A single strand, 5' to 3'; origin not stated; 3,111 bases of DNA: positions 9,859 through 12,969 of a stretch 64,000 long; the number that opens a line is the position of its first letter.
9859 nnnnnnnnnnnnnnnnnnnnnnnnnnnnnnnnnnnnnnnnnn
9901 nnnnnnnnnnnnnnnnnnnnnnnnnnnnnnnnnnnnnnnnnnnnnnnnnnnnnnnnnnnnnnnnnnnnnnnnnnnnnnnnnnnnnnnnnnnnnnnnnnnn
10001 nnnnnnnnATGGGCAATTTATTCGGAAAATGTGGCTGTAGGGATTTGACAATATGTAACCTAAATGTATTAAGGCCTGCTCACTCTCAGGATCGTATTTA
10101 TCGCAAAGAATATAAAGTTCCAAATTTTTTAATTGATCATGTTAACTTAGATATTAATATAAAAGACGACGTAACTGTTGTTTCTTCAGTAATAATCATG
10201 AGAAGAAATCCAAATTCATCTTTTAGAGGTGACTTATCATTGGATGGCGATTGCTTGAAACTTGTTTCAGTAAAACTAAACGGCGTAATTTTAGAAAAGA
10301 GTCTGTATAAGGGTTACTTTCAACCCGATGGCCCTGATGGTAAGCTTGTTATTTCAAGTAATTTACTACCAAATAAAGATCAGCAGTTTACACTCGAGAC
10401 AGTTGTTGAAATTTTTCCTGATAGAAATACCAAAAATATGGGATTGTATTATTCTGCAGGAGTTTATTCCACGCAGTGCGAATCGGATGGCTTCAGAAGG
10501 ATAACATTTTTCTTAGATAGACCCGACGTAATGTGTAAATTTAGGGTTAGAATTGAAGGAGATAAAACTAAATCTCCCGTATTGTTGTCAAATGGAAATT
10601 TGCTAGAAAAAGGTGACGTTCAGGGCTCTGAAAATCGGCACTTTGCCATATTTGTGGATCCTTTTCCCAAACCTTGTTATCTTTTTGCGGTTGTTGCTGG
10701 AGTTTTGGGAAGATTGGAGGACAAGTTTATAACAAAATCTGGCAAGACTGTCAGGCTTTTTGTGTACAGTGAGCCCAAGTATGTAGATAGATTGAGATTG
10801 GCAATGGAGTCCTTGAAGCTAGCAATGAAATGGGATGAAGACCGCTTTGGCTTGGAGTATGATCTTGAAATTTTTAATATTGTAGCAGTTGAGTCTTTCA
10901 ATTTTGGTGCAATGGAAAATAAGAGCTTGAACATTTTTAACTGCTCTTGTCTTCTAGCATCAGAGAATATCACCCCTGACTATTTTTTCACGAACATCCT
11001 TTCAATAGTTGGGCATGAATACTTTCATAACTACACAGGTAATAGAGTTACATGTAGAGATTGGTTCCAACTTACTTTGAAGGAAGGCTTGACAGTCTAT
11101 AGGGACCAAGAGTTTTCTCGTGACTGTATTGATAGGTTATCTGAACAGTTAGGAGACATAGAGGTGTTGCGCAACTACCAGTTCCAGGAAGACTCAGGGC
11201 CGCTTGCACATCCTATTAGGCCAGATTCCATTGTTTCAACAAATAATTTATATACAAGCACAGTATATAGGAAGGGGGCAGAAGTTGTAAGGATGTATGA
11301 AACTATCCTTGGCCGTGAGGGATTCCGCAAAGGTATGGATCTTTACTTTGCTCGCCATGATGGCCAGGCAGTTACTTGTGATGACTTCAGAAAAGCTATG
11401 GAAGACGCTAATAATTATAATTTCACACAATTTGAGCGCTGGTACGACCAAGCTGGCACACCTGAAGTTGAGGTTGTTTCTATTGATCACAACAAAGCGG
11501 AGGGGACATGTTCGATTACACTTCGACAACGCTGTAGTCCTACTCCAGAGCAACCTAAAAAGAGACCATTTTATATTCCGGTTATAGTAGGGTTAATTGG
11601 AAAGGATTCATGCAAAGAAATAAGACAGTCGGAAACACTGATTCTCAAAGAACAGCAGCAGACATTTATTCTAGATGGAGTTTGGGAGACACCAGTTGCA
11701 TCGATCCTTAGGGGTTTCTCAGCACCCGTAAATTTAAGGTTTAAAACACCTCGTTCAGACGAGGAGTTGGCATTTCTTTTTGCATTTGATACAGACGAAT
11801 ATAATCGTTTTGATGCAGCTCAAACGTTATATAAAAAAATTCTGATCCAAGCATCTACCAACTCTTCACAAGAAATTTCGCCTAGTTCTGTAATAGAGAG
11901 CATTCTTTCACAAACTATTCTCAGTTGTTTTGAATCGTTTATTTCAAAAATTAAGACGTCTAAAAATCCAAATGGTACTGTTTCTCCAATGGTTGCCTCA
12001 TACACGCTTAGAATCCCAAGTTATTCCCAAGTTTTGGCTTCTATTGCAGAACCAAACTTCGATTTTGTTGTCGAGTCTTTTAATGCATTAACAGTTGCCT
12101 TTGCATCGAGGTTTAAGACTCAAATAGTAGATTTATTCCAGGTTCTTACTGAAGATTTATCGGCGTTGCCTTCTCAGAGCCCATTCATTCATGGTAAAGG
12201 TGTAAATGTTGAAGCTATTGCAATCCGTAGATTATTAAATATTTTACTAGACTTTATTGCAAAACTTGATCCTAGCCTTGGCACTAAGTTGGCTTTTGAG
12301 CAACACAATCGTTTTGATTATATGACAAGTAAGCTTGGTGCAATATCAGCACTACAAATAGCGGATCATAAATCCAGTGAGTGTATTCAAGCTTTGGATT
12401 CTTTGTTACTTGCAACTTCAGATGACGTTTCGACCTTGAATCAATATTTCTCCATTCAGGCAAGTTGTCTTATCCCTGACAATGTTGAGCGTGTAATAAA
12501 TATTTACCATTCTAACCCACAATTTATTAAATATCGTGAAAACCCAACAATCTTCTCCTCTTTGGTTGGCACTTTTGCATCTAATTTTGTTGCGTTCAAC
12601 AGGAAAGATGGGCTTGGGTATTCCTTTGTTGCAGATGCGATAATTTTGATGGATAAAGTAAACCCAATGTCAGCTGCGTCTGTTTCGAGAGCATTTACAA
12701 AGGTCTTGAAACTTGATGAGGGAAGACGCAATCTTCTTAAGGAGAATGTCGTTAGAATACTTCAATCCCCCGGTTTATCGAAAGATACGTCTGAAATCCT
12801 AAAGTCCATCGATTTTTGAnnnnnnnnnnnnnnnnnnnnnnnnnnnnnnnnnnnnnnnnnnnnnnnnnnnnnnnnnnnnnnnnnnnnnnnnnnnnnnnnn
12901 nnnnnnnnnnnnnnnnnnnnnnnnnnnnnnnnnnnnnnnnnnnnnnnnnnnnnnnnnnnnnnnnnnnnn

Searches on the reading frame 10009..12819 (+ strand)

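Call 12: search_protein_families(library=pfam, proteins=[window:10009-12819:+], max_evalue=0.001)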
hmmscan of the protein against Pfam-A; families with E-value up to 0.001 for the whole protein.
window:10009-12819:+ (936 aa): 4 families
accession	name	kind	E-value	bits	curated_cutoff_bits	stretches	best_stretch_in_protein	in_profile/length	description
PF17432.8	DUF3458_C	-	6.1e-54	184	24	1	584-932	1-316/320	Domain of unknown function (DUF3458_C) ARM repeats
PF01433.26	Peptidase_M1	-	1.9e-46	158.9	27.7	1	265-478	2-218/218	Peptidase family M1 domain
PF11940.14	DUF3458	-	2.6e-24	85.9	28.6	1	483-578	1-94/95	Domain of unknown function (DUF3458) Ig-like fold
PF17900.6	Peptidase_M1_N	-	2.9e-10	41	25.8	1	45-225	7-186/186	Peptidase M1 N-terminal domain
